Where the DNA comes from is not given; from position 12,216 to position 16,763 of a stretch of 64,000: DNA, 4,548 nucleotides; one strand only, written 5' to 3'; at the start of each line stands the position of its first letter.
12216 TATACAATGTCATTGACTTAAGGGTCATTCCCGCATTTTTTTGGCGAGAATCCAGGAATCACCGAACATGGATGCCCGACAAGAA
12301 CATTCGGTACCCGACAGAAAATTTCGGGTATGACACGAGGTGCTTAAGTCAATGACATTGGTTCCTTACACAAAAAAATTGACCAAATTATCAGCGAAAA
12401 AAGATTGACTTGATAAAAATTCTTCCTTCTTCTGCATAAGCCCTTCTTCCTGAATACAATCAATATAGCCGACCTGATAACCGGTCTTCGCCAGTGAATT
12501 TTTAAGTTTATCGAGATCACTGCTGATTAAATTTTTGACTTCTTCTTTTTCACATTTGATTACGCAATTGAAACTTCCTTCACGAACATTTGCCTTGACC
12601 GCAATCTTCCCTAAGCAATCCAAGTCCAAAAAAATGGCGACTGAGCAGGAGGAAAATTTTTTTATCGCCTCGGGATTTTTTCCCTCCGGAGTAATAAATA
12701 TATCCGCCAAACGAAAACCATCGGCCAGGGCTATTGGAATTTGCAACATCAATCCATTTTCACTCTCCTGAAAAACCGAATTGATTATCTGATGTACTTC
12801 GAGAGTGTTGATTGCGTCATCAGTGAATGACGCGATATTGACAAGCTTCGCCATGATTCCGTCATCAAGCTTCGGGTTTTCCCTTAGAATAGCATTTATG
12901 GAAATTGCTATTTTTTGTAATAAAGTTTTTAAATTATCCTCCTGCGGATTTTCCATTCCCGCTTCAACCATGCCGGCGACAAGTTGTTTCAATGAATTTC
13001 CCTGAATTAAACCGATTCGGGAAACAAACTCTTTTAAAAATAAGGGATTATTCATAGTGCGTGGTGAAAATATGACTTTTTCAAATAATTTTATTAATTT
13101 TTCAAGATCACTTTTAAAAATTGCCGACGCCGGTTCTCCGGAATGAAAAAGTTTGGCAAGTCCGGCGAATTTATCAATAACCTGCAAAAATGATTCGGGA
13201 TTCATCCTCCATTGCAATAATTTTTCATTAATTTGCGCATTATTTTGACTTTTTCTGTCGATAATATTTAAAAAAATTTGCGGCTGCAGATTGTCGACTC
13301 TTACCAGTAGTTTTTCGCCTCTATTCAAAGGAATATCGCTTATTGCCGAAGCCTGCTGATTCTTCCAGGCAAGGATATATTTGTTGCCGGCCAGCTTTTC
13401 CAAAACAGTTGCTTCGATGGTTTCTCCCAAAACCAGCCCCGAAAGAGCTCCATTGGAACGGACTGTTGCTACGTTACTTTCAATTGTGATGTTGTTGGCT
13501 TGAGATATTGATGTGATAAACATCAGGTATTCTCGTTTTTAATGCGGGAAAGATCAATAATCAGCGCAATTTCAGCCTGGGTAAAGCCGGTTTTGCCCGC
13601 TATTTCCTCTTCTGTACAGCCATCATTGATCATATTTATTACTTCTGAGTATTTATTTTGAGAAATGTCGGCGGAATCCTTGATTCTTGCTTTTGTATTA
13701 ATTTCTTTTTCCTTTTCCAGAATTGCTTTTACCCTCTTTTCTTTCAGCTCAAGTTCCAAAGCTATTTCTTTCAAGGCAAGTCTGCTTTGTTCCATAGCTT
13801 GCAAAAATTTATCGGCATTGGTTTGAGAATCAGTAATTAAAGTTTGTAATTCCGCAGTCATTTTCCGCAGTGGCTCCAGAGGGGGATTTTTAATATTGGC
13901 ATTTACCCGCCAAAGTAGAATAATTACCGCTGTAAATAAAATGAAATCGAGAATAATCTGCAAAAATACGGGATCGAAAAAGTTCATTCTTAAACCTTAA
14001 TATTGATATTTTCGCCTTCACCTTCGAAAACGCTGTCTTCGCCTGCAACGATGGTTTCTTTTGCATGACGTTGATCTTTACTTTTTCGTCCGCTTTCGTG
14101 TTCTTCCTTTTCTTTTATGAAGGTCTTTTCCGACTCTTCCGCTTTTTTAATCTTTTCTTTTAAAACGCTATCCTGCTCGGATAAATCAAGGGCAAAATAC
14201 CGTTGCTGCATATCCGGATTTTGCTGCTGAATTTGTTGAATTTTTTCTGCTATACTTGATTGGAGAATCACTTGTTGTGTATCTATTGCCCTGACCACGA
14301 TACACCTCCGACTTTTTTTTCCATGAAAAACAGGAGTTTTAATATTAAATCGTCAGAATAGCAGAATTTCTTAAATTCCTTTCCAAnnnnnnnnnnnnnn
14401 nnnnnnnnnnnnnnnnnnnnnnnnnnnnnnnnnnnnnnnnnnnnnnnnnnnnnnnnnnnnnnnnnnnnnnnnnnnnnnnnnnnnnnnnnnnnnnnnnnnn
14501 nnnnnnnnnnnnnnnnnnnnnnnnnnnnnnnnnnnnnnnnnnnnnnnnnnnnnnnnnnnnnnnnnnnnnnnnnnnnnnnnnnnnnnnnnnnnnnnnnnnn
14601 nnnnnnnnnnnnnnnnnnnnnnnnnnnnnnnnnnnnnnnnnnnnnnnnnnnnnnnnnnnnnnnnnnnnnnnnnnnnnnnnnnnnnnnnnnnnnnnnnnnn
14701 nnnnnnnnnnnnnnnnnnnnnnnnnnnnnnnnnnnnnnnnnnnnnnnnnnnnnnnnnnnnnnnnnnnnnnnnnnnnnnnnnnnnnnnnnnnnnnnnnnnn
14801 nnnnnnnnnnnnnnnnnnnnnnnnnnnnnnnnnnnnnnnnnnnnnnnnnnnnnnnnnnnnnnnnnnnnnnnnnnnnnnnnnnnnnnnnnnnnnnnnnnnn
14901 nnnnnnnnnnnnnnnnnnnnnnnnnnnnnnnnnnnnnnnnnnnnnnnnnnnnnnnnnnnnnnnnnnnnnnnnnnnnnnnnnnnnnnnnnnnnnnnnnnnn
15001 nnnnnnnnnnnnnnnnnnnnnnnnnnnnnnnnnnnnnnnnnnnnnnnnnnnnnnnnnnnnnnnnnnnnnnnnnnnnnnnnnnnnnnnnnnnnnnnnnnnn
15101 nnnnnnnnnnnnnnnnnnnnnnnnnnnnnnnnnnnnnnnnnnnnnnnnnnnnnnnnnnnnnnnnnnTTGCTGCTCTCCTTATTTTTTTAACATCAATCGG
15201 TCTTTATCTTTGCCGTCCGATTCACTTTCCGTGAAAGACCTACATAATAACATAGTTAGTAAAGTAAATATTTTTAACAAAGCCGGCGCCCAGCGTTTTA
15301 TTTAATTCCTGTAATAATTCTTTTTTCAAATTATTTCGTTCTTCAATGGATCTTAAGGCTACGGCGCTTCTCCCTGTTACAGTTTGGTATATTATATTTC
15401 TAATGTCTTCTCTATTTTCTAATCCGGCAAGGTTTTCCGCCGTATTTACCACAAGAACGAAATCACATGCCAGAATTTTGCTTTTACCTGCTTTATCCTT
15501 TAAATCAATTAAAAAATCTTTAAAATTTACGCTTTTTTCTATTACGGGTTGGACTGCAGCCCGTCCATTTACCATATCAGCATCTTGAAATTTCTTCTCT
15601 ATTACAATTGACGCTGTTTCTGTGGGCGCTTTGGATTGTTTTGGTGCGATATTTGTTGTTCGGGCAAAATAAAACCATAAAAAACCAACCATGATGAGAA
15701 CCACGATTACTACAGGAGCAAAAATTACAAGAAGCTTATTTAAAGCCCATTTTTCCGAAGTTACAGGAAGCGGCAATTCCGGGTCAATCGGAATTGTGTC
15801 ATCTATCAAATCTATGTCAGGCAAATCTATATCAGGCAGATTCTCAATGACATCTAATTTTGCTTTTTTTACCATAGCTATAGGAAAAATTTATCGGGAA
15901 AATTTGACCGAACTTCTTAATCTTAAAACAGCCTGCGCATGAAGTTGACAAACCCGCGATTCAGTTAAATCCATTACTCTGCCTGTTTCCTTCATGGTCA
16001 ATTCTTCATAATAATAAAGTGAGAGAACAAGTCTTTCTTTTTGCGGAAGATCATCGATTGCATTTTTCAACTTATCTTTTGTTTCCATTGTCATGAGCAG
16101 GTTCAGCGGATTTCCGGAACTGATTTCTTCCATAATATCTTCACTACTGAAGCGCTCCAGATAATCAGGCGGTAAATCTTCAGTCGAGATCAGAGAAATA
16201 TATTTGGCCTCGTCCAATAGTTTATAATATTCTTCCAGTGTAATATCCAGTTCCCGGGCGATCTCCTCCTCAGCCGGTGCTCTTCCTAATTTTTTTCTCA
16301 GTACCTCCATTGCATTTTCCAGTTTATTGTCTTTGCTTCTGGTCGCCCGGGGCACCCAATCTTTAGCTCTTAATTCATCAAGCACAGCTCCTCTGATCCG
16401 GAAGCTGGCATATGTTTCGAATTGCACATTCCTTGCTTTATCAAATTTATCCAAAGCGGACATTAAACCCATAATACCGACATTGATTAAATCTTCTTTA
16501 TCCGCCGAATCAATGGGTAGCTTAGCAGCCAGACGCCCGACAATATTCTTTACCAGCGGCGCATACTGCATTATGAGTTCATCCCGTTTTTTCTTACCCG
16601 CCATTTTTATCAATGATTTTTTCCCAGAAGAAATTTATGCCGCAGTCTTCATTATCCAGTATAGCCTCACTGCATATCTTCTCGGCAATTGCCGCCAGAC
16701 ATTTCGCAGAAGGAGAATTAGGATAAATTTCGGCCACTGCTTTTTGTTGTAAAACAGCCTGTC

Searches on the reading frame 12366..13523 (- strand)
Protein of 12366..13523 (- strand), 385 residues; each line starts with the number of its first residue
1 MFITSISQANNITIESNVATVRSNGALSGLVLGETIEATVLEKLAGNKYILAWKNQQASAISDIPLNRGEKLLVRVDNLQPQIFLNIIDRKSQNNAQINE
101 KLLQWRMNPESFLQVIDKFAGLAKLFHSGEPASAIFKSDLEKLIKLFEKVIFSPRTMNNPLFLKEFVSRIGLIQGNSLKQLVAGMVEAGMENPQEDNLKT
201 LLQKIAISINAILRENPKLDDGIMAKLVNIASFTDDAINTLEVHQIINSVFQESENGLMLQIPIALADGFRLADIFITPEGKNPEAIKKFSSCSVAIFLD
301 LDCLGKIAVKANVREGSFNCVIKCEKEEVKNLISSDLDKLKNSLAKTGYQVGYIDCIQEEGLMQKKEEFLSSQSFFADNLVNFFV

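Call 40: search_protein_families(library=pfam, proteins=[window:12366-13523:-], max_evalue=0.0001)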
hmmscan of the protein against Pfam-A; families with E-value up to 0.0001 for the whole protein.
window:12366-13523:- (385 aa): 1 family
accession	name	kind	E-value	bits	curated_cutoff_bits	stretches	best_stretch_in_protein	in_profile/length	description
PF02120.21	Flg_hook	-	1.8e-09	37.8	29.8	1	297-359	17-79/85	Flagellar hook-length control protein FliK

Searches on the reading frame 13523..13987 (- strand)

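Call 40: search_protein_families(library=pfam, proteins=[window:13523-13987:-], max_evalue=0.0001)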
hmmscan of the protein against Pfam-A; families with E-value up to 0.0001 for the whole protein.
window:13523-13987:- (154 aa): 2 families
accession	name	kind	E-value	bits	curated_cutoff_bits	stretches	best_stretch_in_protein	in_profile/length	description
PF10975.14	DUF2802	-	4.7e-07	30.3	33.5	1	84-147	4-67/68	Protein of unknown function (DUF2802)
PF19610.4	DUF6115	-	1.8e-06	28.8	27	1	46-146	38-133/134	Family of unknown function (DUF6115)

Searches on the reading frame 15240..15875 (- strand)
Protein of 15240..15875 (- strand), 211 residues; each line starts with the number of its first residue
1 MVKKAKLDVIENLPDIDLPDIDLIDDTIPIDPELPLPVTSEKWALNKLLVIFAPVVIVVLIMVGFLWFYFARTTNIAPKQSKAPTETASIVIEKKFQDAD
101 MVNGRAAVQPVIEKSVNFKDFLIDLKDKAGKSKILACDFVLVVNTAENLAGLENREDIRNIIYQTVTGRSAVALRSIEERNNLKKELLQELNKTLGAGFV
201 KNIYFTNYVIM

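Call 40: search_protein_families(library=pfam, proteins=[window:15240-15875:-], max_evalue=0.0001)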
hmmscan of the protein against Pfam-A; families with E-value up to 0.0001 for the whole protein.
window:15240-15875:- (211 aa): 1 family
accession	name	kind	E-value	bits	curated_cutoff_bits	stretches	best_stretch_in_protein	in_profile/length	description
PF03748.19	FliL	-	4.2e-14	53.4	24.6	1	116-210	2-102/103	Flagellar basal body-associated protein FliL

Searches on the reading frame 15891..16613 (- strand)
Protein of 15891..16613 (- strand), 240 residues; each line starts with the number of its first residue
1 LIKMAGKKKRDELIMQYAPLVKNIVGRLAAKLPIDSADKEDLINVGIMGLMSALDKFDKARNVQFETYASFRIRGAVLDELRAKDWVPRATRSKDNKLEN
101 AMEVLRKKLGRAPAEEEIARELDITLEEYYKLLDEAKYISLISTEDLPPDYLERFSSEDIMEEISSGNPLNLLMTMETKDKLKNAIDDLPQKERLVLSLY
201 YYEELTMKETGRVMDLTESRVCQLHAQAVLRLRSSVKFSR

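Call 41: search_protein_families(library=pfam, proteins=[window:15891-16613:-], max_evalue=0.0001)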
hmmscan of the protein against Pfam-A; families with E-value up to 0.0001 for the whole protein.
window:15891-16613:- (240 aa): 4 families
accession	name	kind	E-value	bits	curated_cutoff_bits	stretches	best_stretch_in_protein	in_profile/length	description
PF04545.22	Sigma70_r4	-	2.1e-17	62.8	24.1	1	185-233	1-49/50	Sigma-70, region 4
PF04542.20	Sigma70_r2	-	1.2e-15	57.5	24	1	13-86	1-70/71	Sigma-70 region 2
PF04539.22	Sigma70_r3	-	1.5e-11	44.7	25.3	1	96-146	4-54/78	Sigma-70 region 3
PF08281.18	Sigma70_r4_2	-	5.8e-09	35.9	25.7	1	180-232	2-54/54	Sigma-70, region 4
